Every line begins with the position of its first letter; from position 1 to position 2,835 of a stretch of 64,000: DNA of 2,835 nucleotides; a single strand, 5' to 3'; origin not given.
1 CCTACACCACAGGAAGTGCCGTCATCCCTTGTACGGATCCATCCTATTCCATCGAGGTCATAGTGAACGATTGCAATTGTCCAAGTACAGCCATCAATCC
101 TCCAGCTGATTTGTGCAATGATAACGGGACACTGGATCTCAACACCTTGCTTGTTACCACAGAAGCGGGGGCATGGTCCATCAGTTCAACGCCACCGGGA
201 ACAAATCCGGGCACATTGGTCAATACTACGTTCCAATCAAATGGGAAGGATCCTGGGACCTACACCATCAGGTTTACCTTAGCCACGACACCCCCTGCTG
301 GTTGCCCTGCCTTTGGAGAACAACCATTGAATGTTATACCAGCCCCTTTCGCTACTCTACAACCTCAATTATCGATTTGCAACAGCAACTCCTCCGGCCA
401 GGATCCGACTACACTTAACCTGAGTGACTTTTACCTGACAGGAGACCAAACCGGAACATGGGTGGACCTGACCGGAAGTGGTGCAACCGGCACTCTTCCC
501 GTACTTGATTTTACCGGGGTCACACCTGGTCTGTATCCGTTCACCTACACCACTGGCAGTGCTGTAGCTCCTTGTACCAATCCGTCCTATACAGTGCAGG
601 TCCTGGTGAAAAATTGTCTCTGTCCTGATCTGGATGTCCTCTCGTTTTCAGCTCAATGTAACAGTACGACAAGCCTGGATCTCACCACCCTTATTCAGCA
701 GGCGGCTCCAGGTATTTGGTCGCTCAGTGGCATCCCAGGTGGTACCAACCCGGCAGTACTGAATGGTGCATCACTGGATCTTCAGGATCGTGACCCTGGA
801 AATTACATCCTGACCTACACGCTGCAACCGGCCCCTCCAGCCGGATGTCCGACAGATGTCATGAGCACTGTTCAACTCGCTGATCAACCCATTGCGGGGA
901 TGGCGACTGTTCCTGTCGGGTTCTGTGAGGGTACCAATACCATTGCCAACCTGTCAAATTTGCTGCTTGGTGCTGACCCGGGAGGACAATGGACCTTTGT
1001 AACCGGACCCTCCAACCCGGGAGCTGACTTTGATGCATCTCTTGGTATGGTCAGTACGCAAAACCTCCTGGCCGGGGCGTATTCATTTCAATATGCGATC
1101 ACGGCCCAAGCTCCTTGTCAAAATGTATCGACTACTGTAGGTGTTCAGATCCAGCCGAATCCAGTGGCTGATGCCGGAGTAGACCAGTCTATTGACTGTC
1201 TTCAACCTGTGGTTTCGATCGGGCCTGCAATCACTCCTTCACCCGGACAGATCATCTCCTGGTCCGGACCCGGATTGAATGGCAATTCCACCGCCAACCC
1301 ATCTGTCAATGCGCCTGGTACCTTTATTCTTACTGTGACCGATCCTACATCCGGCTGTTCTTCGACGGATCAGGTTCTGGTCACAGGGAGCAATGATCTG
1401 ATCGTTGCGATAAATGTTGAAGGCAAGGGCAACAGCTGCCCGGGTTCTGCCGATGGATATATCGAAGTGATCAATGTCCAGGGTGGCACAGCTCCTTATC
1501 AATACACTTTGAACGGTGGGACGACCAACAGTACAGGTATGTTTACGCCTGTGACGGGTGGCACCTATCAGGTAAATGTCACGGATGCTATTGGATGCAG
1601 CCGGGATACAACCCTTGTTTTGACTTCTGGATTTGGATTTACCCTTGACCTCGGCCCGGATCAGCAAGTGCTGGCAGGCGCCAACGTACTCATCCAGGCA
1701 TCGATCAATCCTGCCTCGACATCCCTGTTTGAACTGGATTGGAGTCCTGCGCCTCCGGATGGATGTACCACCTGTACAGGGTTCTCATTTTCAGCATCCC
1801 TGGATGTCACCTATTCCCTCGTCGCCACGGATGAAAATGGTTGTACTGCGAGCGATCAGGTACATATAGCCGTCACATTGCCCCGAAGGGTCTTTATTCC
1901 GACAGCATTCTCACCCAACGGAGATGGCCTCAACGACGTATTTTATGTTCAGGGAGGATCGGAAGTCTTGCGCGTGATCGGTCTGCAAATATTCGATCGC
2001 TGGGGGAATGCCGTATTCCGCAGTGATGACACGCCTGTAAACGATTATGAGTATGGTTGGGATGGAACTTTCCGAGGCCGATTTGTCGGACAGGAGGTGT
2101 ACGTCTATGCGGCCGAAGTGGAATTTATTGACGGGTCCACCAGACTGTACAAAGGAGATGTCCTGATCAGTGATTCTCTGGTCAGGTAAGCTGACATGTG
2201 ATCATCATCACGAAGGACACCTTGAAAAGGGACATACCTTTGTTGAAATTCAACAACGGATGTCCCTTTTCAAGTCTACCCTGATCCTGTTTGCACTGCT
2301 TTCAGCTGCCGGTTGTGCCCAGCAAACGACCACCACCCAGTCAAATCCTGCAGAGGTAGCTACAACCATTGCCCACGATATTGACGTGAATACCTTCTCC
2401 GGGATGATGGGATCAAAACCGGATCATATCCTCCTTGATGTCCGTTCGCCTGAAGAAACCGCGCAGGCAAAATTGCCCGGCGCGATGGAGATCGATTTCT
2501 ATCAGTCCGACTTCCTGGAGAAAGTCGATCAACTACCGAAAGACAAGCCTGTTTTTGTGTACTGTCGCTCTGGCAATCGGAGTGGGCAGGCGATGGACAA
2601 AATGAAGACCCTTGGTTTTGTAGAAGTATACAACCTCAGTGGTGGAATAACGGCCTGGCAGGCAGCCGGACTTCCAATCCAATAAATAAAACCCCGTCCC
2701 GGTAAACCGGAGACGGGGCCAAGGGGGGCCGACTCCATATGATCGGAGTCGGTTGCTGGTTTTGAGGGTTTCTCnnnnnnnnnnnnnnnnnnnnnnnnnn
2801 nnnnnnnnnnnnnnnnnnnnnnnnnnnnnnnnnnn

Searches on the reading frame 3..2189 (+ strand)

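Call 13: search_protein_families(library=pfam, proteins=[window:3-2189:+], max_evalue=0.001)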
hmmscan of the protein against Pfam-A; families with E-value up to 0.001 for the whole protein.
window:3-2189:+ (728 aa): 2 families
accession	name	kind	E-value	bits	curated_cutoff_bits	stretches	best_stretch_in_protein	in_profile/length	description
PF13585.12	CHU_C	-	5.6e-13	49.3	27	1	632-706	3-72/86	CHU_C Type IX secretion signal domain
PF13573.12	SprB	-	1.5e-06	28.2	28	1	478-508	8-37/37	SprB repeat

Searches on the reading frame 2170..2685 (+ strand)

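Call 13: search_protein_families(library=pfam, proteins=[window:2170-2685:+], max_evalue=0.001)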
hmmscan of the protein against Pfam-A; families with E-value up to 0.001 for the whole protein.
window:2170-2685:+ (171 aa): 1 family
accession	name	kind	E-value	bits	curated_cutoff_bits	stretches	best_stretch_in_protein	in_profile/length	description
PF00581.25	Rhodanese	-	4.8e-19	69.1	22.2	1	77-166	6-102/102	Rhodanese-like domain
